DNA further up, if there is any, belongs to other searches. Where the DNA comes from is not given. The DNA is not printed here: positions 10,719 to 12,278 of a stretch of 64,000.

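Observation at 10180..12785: Candidate undescribed nucleotide-centric system: Ppx/GppA::NDT fusion, dNMP-kinase-like protein and NDT(E->Q)::RHH regulator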

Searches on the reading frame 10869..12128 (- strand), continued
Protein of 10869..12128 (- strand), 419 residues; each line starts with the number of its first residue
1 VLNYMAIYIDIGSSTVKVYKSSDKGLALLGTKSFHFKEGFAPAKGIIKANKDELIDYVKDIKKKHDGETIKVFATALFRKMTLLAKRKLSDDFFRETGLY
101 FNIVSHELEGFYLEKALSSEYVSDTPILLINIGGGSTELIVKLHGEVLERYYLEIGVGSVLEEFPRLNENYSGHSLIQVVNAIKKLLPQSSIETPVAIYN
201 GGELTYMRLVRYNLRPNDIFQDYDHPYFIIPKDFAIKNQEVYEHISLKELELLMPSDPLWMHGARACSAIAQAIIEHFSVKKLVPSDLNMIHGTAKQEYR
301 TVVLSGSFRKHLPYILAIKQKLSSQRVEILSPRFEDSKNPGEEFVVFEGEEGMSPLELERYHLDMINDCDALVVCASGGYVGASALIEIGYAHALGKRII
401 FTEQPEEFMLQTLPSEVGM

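Call 20: search_solved_structures(query=A2, max_evalue=1, show_alignments=3)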
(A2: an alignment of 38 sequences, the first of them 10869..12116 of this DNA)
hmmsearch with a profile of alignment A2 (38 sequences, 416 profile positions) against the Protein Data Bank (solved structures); distinct sequences matched with E-value up to 1: 27.
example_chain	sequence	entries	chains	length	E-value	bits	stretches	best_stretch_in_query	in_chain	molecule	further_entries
1t6d_A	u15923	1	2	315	1.7e-13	53.6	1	5-212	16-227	exopolyphosphatase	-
2j4r_A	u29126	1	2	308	2.9e-13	52.8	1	5-212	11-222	EXOPOLYPHOSPHATASE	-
1t6c_A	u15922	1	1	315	6.6e-13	51.6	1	5-212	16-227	exopolyphosphatase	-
6pc0_A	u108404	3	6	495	9.8e-11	44.5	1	4-290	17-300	Guanosine pentaphosphate phosphohydrolase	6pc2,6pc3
6pc1_A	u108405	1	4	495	1.1e-09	41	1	4-290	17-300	Guanosine pentaphosphate phosphohydrolase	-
7epq_A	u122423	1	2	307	7.8e-07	31.6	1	5-160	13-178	Putative exopolyphosphatase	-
3mdq_A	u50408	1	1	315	4e-05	26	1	6-164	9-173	Exopolyphosphatase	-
6pbz_A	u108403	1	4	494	0.00011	24.5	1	6-161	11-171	Guanosine-5'-triphosphate,3'-diphosphate pyrophosphatase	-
8jgx_A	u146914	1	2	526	0.00018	23.9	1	6-190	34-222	Exopolyphosphatase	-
8jgu_A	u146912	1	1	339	0.00073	21.9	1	58-182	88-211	Exopolyphosphatase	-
8jgo_A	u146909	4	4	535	0.0017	20.6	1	58-182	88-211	Exopolyphosphatase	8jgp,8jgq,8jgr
9l08_A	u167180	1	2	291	0.0034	19.6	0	33-77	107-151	Covalently Connected Cytochrome c555 trimer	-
4jen_A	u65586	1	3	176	0.0085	18.3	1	348-405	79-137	CMP N-GLYCOSIDASE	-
8jgt_A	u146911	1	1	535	0.013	17.8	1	58-182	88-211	Exopolyphosphatase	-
3cer_A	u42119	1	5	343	0.013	17.7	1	58-189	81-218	Possible exopolyphosphatase-like protein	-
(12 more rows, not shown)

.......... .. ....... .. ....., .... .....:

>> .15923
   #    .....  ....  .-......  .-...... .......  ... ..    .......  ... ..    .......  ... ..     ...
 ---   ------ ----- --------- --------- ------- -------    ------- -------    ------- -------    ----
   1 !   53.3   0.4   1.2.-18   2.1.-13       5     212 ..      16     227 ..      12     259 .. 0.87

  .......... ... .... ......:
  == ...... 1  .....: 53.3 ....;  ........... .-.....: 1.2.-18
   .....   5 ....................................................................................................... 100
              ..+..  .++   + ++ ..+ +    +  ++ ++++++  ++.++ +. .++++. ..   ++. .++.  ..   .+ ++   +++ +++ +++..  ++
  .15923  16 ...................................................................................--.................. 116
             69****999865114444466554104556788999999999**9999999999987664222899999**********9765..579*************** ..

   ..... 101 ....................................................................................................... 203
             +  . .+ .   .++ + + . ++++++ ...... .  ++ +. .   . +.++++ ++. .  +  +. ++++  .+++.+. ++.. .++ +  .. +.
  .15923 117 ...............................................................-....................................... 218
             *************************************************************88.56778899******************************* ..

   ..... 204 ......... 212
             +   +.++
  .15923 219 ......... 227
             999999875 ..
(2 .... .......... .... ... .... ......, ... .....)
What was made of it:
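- Checked: Family profile against Aquifex PPX/GPPA E=1.7e-13 (call 20).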

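Call 27: find_related_loci(query=A2, collection=metagenome_contigs, flank=6000)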
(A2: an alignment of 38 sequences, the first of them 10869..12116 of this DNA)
Query A2 (415 aa) in metagenome_contigs; peptide patterns used: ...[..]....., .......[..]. (x = any residue, [..] = any of these).
428 stretches matched a pattern; 191 encode a relative of the query (tblastn E <= 1e-3); the best 80 are kept; 80 distinct loci.
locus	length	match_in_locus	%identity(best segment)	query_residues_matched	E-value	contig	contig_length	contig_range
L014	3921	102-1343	70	2-415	0e+0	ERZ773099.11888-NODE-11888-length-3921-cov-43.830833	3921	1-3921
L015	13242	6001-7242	69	2-415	0e+0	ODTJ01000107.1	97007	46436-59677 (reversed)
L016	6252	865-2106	70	2-415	0e+0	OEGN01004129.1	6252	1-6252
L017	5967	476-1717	70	2-415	0e+0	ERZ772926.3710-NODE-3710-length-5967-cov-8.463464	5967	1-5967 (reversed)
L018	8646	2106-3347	69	2-415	0e+0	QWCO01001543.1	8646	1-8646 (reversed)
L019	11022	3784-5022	68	3-415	0e+0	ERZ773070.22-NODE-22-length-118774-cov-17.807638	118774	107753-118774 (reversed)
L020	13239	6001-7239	68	3-415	0e+0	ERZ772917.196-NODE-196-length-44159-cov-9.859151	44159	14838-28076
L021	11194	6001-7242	67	2-415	0e+0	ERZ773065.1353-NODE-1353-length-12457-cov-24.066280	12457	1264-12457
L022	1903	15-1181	71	27-415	0e+0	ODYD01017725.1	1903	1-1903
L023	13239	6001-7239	68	3-415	0e+0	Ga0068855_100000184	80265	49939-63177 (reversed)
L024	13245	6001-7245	66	1-415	0e+0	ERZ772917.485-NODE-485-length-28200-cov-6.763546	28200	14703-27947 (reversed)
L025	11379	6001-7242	65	3-415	0e+0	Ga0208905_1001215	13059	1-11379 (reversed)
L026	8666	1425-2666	65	3-415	0e+0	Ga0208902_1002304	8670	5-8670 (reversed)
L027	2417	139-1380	65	3-415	0e+0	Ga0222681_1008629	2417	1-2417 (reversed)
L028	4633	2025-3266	65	3-415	0e+0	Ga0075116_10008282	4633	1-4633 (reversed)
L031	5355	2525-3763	64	3-415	2e-179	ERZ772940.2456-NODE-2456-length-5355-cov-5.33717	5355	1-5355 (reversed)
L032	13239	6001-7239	63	3-415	7e-176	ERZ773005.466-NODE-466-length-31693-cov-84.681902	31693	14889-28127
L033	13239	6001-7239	63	3-415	1e-175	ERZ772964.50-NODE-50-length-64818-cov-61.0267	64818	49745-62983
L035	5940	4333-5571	64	3-415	4e-177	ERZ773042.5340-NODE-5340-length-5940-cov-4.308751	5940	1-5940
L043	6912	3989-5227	63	3-415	2e-173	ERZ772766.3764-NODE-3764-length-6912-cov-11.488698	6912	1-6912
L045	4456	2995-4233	58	3-415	3e-171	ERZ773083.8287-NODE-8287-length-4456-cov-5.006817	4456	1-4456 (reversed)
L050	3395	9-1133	64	41-415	4e-168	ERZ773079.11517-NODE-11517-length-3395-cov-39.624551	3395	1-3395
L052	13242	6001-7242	61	3-415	1e-173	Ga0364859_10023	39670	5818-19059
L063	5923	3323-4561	54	3-415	4e-150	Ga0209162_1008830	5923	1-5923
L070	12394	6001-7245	54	1-415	2e-147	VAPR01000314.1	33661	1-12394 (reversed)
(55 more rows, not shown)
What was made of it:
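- Tried and rejected: The metagenome scan with the alignment (call 27) supplied the diversity instead.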

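Call 31: search_protein_families(library=pfam, proteins=[L035:2926-4125:+, L019:6887-7576:+, L043:554-2317:+, L032:8490-9035:+, L033:7616-8122:+, L050:1328-1648:+, L070:1492-3102:+, L063:1055-2494:-, L012:2588-3265:+, L045:1240-2976:-], max_evalue=0.001)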
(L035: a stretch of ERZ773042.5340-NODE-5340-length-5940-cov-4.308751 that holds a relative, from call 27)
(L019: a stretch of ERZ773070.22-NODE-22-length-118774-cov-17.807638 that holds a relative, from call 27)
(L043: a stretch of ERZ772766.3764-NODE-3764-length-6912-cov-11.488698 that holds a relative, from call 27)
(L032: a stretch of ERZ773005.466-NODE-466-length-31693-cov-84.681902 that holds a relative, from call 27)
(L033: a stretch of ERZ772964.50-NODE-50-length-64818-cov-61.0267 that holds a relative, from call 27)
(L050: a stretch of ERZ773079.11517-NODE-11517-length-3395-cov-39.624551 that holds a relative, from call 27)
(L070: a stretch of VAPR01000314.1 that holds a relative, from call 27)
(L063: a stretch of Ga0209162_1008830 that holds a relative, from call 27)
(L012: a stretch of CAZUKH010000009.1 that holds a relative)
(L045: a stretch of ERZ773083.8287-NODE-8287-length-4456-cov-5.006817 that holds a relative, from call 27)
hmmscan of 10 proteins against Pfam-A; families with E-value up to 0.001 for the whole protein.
L035:2926-4125:+ (399 aa): 0 families

L019:6887-7576:+ (229 aa): 1 family
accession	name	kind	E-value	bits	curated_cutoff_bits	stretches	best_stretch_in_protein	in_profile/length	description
PF01725.21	Ham1p_like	-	1.7e-22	80.7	22.5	1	37-201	1-169/186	Ham1 family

L043:554-2317:+ (587 aa): 3 families
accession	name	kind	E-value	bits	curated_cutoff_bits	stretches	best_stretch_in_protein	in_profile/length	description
PF17768.7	RecJ_OB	-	2.1e-23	82.9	27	1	474-575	6-102/107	RecJ OB domain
PF01368.27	DHH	-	2.2e-21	76.9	28.1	1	75-245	1-125/125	DHH family, N-terminal domain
PF02272.25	DHHA1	-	3.9e-11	43.8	25.9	1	359-450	2-98/102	DHHA1 domain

L032:8490-9035:+ (181 aa): 3 families
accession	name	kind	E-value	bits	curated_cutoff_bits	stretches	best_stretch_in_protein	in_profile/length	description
PF00406.28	ADK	-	1.8e-21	77.3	26.8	1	4-152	1-149/151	Adenylate kinase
PF13207.12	AAA_17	-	1.3e-17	64.8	27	1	5-131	1-135/136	AAA domain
PF13238.12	AAA_18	-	3.2e-05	24.8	29.4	1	2-128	1-118/128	AAA domain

L033:7616-8122:+ (168 aa): 1 family
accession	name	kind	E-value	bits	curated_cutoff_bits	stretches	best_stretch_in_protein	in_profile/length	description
PF09424.15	YqeY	-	5.3e-31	108.1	27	1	24-166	2-143/143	Yqey-like protein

L050:1328-1648:+ (106 aa): 1 family
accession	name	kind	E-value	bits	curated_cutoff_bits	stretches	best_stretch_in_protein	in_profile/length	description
PF01165.25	Ribosomal_S21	-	9.6e-05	22.5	27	1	45-86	11-52/55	Ribosomal protein S21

L070:1492-3102:+ (536 aa): 4 families
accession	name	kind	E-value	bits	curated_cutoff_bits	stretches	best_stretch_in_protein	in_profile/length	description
PF02518.31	HATPase_c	-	1.2e-27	97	26.4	1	425-532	1-107/111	Histidine kinase-, DNA gyrase B-, and HSP90-like ATPase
PF00512.31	HisKA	-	5.1e-11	42.9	26.9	1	313-380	2-66/66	His Kinase A (phospho-acceptor) domain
PF13589.12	HATPase_c_3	-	0.00028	21.3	25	1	432-504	5-80/137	Histidine kinase-, DNA gyrase B-, and HSP90-like ATPase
PF16927.11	HisKA_7TM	-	0.0005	20.4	28.6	1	22-239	3-222/224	N-terminal 7TM region of histidine kinase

L063:1055-2494:- (479 aa): 3 families
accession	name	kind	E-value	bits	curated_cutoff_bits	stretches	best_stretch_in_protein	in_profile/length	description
PF00239.26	Resolvase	-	5.5e-21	75.6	23.3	1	11-156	2-144/145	Resolvase, N terminal domain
PF07508.19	Recombinase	-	7.9e-18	65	21.1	1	179-265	2-101/102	Recombinase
PF13408.12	Zn_ribbon_recom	-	3.6e-09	37.3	25.3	1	279-333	1-51/58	Recombinase zinc beta ribbon domain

L012:2588-3265:+ (225 aa): 1 family
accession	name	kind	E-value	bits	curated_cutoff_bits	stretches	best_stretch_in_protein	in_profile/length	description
PF02245.21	Pur_DNA_glyco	-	1.3e-43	148.9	27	1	22-215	2-180/181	Methylpurine-DNA glycosylase (MPG)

L045:1240-2976:- (578 aa): 4 families
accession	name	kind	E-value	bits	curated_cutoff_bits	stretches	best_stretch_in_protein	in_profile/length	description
PF02878.22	PGM_PMM_I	-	3e-25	89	22.5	1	28-145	2-114/138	Phosphoglucomutase/phosphomannomutase, alpha/beta/alpha domain I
PF02880.22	PGM_PMM_III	-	1.2e-20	74.2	20.7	1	335-433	1-106/115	Phosphoglucomutase/phosphomannomutase, alpha/beta/alpha domain III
PF02879.22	PGM_PMM_II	-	9.4e-15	55.5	29.3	1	223-331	2-103/103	Phosphoglucomutase/phosphomannomutase, alpha/beta/alpha domain II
PF00408.26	PGM_PMM_IV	-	0.00085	19.8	23.1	0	523-563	27-66/68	Phosphoglucomutase/phosphomannomutase, C-terminal domain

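Call 32: search_protein_families(library=pfam, proteins=[L033:2035-2355:+, L031:165-938:-, L020:8218-8769:+, L018:5765-7171:+, L016:4880-5275:+, L010:2327-3049:+, L015:5486-5956:+, L028:3478-3846:-, L052:7515-9554:+, L045:691-1215:-], max_evalue=0.001)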
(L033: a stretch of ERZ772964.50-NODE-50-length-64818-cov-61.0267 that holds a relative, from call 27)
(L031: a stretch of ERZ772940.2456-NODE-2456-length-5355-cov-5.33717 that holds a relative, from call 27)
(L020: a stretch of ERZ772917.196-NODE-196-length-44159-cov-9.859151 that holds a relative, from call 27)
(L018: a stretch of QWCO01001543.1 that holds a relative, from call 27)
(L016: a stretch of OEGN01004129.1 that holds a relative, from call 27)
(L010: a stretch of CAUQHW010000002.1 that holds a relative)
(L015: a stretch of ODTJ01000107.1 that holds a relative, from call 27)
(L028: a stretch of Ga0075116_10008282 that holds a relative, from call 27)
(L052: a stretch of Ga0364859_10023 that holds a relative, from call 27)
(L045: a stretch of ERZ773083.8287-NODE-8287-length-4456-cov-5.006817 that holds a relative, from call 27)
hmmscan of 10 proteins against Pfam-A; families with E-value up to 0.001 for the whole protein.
L033:2035-2355:+ (106 aa): 0 families

L031:165-938:- (257 aa): 1 family
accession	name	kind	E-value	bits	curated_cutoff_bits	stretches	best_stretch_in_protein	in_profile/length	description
PF00557.29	Peptidase_M24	-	3.5e-36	125.4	23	1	17-248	2-208/208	Metallopeptidase family M24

L020:8218-8769:+ (183 aa): 1 family
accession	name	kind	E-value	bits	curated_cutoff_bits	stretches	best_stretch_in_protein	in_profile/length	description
PF00293.34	NUDIX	-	1e-17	64.8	21.1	1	29-148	3-125/134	NUDIX domain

L018:5765-7171:+ (468 aa): 5 families
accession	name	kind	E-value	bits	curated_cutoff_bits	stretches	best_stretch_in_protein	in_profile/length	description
PF00583.31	Acetyltransf_1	-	1.8e-17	64.1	20.7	1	86-169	32-116/116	Acetyltransferase (GNAT) family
PF13508.13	Acetyltransf_7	-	4.7e-15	56.2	27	1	87-170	3-83/84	Acetyltransferase (GNAT) domain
PF13673.13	Acetyltransf_10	-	7.2e-13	49.1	23.6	1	86-174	30-112/128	Acetyltransferase (GNAT) domain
PF04266.20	ASCH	-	2.3e-11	44.7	21.2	1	366-467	2-100/103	ASCH domain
PF13420.13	Acetyltransf_4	-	4.5e-08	33.7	24.3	1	84-182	46-147/155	Acetyltransferase (GNAT) domain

L016:4880-5275:+ (131 aa): 2 families
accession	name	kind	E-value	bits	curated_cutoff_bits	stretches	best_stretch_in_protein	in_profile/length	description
PF04266.20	ASCH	-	8.9e-10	39.6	21.2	1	25-129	2-101/103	ASCH domain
PF12961.13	DUF3850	-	1.9e-05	25.2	22.9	1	21-72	1-49/77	Domain of unknown function (DUF3850)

L010:2327-3049:+ (240 aa): 2 families
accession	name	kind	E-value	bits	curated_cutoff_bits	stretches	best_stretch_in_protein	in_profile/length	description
PF00072.30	Response_reg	-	3.1e-27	95.4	30.2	1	27-133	1-110/111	Response regulator receiver domain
PF00486.34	Trans_reg_C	-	5.8e-23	81.2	26.2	1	169-236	4-76/77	Transcriptional regulatory protein, C terminal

L015:5486-5956:+ (156 aa): 0 families

L028:3478-3846:- (122 aa): 3 families
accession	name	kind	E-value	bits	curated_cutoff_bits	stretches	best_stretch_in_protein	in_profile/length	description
PF22751.1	DUF488-N3a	-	2.5e-17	63.7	27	1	8-109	4-113/118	Active DUF488-N3 subclade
PF04343.18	DUF488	-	5.9e-09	37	22.2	1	36-108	48-119/121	Domain of unknown function DUF488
PF22752.1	DUF488-N3i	-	9.9e-05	23.3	27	1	10-110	7-111/131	Inactive DUF488-N3 subclade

L052:7515-9554:+ (679 aa): 9 families
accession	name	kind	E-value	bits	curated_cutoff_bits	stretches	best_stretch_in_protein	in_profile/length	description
PF00326.27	Peptidase_S9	-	2.7e-51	174.5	22.6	1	463-672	2-212/213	Prolyl oligopeptidase family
PF02129.25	Peptidase_S15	-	4.4e-16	59.8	23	1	427-564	1-134/262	X-Pro dipeptidyl-peptidase (S15 family)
PF20434.5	BD-FAE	-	4.6e-13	49.6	26.8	1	441-628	8-213/215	BD-FAE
PF01738.24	DLH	-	4e-12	46.6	21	1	468-655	30-194/217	Dienelactone hydrolase family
PF12697.13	Abhydrolase_6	-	1.4e-08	36.1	26.3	1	449-564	1-94/217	Alpha/beta hydrolase family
PF05448.18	AXE1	-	1.5e-06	27.7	21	1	381-578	17-232/321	Acetyl xylan esterase (AXE1)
PF12146.15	Hydrolase_4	-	8.7e-06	25.6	27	0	449-548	7-99/239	Serine aminopeptidase, S33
PF00756.26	Esterase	-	8.1e-05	22.9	22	1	497-578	90-165/251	Putative esterase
PF00561.26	Abhydrolase_1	-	0.0003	21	25.8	0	447-543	1-87/245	alpha/beta hydrolase fold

L045:691-1215:- (174 aa): 3 families
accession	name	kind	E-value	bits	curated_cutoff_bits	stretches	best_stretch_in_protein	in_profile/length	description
PF00583.31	Acetyltransf_1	-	1.4e-14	54.8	20.7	1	69-159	33-115/116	Acetyltransferase (GNAT) family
PF13508.13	Acetyltransf_7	-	5.8e-10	39.9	27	1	81-159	6-81/84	Acetyltransferase (GNAT) domain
PF13673.13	Acetyltransf_10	-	5.2e-08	33.4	23.6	1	86-168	33-115/128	Acetyltransferase (GNAT) domain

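Call 34: search_protein_representatives(protein=window:10869-12116:-)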
Query: 415 residues. Proteins with E-value up to 0.001 (for the whole library): 767; up to 1e-10: 223; up to 1e-30: 64. The best 150 are listed.
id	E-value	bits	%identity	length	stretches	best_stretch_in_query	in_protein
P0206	9.2e-137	472.9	53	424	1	3-414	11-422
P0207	1.7e-102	360.1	47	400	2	3-337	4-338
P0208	5.4e-98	345.3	45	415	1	3-413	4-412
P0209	4.3e-95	335.7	43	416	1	3-415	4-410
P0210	1.2e-93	331.0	56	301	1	1-296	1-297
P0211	2.0e-93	330.2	54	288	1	132-415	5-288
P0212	2.9e-91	323.1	53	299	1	1-296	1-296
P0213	7.3e-88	311.9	41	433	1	4-401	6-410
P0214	7.3e-77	275.7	46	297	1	3-294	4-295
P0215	9.4e-76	272.0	40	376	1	64-415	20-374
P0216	2.4e-73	264.1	37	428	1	3-400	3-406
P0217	1.5e-69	251.7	37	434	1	4-414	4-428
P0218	9.0e-69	249.1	37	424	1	4-414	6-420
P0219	9.4e-69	249.0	37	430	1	3-414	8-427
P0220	3.1e-68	247.3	80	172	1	257-398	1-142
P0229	1.3e-62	228.7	35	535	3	4-302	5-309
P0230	3.3e-62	227.4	41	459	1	3-295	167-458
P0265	2.6e-32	129.0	37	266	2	284-415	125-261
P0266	8.1e-32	127.4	29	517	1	3-293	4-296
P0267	9.4e-32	127.2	27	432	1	3-295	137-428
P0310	4.2e-18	82.2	49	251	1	297-402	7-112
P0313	5.7e-18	81.8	46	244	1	297-407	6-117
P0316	7.9e-18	81.3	30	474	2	4-290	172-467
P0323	3.9e-17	79.1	38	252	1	291-402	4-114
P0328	1.7e-16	77.0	28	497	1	5-289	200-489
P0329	2.2e-16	76.6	48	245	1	297-403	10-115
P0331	3.4e-16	75.9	28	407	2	3-301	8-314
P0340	3.7e-15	72.5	28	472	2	5-291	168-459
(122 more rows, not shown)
